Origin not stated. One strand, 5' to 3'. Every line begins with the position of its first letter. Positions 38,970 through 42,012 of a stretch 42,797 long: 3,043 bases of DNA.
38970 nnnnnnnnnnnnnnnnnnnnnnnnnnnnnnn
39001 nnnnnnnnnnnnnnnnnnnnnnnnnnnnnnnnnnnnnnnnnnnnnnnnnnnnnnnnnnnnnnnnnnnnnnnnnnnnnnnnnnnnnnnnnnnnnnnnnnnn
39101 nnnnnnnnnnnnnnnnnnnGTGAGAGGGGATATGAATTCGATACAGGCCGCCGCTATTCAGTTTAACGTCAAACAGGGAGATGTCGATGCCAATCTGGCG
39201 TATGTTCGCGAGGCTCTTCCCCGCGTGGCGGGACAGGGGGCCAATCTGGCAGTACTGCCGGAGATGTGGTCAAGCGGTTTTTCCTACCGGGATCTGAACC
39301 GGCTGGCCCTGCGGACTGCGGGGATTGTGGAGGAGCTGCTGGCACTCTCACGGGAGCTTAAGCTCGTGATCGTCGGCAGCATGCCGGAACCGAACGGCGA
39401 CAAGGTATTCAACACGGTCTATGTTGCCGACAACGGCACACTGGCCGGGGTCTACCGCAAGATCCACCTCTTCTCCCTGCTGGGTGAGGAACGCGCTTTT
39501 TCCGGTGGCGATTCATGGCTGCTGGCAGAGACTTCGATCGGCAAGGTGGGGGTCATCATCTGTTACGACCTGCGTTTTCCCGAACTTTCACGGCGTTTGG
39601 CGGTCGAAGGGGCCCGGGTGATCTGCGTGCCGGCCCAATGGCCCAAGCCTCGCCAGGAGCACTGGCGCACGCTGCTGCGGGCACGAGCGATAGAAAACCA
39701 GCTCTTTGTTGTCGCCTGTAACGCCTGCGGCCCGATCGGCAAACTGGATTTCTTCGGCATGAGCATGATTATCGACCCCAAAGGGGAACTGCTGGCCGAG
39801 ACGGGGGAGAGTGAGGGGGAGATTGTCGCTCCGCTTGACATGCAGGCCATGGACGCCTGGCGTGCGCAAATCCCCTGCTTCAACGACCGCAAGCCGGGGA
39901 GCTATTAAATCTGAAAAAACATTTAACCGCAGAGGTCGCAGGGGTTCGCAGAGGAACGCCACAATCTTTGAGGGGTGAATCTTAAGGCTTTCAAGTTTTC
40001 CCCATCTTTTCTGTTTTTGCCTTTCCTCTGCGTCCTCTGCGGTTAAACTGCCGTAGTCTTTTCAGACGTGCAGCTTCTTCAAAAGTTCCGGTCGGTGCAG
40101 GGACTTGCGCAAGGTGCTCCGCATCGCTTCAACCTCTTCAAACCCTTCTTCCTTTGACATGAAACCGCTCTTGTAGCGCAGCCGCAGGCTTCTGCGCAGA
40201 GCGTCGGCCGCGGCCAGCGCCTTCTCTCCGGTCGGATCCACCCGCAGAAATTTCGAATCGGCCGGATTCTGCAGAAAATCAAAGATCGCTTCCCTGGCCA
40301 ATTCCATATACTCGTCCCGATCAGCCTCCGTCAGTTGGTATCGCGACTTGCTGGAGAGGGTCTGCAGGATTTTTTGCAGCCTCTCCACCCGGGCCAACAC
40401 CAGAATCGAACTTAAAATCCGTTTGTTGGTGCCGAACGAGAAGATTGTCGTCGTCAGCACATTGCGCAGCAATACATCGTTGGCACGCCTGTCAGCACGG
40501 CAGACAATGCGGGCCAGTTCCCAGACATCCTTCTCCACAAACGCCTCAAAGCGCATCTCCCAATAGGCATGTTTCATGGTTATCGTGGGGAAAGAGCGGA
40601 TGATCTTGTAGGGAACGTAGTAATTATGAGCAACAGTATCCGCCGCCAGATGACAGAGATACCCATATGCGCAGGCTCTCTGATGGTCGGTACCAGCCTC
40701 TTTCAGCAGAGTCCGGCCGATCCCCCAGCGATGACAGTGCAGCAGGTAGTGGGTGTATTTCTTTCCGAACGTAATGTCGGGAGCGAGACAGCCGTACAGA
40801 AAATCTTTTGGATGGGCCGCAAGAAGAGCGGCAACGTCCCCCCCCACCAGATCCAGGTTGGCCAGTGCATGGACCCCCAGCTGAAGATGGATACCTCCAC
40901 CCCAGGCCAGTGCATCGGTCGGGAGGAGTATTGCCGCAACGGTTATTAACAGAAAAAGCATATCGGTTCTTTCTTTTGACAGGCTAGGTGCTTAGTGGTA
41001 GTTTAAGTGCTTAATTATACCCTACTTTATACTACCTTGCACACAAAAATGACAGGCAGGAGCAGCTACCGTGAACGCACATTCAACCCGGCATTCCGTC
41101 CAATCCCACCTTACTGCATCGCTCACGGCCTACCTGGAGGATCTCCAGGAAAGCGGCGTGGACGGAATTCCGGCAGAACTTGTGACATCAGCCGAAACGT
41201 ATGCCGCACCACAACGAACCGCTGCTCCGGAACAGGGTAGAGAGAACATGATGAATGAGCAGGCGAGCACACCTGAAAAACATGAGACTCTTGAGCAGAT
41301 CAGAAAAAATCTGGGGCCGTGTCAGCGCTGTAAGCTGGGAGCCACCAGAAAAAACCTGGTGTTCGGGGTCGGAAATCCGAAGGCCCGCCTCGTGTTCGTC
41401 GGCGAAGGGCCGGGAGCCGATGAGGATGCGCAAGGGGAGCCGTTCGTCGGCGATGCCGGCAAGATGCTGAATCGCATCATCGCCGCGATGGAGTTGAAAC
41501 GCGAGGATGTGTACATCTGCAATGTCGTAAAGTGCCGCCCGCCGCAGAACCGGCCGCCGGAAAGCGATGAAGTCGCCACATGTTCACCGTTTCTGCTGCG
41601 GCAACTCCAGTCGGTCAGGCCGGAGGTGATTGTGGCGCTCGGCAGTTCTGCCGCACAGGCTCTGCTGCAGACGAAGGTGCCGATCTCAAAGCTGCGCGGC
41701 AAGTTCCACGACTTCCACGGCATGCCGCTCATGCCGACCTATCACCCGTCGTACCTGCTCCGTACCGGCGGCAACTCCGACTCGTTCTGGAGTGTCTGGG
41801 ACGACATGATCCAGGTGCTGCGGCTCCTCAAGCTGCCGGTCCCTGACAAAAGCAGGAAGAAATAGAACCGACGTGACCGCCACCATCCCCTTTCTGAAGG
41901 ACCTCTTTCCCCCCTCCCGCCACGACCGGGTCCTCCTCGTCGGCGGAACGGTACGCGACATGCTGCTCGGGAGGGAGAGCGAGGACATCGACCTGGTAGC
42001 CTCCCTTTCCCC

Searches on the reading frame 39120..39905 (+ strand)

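Call 29: search_protein_families(library=ncbifam, proteins=[window:39120-39905:+], max_evalue=0.00001)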
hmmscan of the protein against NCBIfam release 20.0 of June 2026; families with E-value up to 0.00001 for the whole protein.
window:39120-39905:+ (262 aa): 11 families
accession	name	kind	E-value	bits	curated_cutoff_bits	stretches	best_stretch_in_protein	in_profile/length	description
NF033621.1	de_GSH_amidase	exception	3.4e-41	141.3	355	1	11-258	3-254/260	deaminated glutathione amidase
NF007757.0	PRK10438.1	equivalog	1.1e-37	129.7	249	1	7-257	3-250/256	amidohydrolase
TIGR03381.1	agmatine_aguB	equivalog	2.5e-36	125.4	410.25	1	8-262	1-276/279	N-carbamoylputrescine amidase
NF040852.1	nitrile_Arch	equivalog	7.7e-31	107.2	500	1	10-257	3-255/262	nitrilase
NF043013.1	DeGluthAmidYersProt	equivalog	2.9e-26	92.3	500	1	81-254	77-265/278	deaminated glutathione amidase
NF010588.0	PRK13981.1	equivalog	3.4e-26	91.8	479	1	7-236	4-240/546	NAD+ synthase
NF009803.0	PRK13287.1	equivalog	1.8e-16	59.8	406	1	21-237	31-254/333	formamidase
NF009802.0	PRK13286.1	equivalog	1.6e-15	56.9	427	1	96-245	115-264/345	aliphatic amidase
NF002730.0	PRK02628.1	equivalog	2.5e-13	49.1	473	1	7-151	12-161/677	NAD(+) synthase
TIGR00546.1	lnt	equivalog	1.8e-09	37.3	132.9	0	119-222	294-393/395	apolipoprotein N-acyltransferase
TIGR04048.1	nitrile_sll0784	equivalog_domain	7.3e-07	28.4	502.6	0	7-169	2-180/301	Nit6803 family nitrilase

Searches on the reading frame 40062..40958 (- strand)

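Call 29: search_protein_families(library=ncbifam, proteins=[window:40062-40958:-], max_evalue=0.00001)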
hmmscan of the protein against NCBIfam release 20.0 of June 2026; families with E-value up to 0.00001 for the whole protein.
window:40062-40958:- (298 aa): 0 families

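Call 60: search_protein_families(library=pfam, proteins=[window:40062-40958:-])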
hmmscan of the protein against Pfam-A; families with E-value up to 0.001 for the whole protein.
window:40062-40958:- (298 aa): 1 family
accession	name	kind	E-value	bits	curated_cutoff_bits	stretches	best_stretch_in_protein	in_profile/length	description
PF00882.24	Zn_dep_PLPC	-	3.1e-23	83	26.8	1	24-155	2-128/167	Zinc dependent phospholipase C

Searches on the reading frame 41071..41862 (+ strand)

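Call 29: search_protein_families(library=ncbifam, proteins=[window:41071-41862:+], max_evalue=0.00001)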
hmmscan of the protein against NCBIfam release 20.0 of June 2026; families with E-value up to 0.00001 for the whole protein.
window:41071-41862:+ (264 aa): 3 families
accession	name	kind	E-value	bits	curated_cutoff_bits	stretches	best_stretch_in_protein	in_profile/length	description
NF040953.1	Arch_udg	equivalog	1.8e-56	190.6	250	1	74-232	1-168/184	type-4 uracil-DNA glycosylase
TIGR00758.1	UDG_fam4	subfamily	3.1e-56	189.8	125.3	1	84-241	1-162/173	uracil-DNA glycosylase, family 4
TIGR03914.1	UDG_fam_dom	hypoth_equivalog_domain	5.6e-46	157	189.95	1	36-233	4-212/231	UdgX family uracil-DNA binding protein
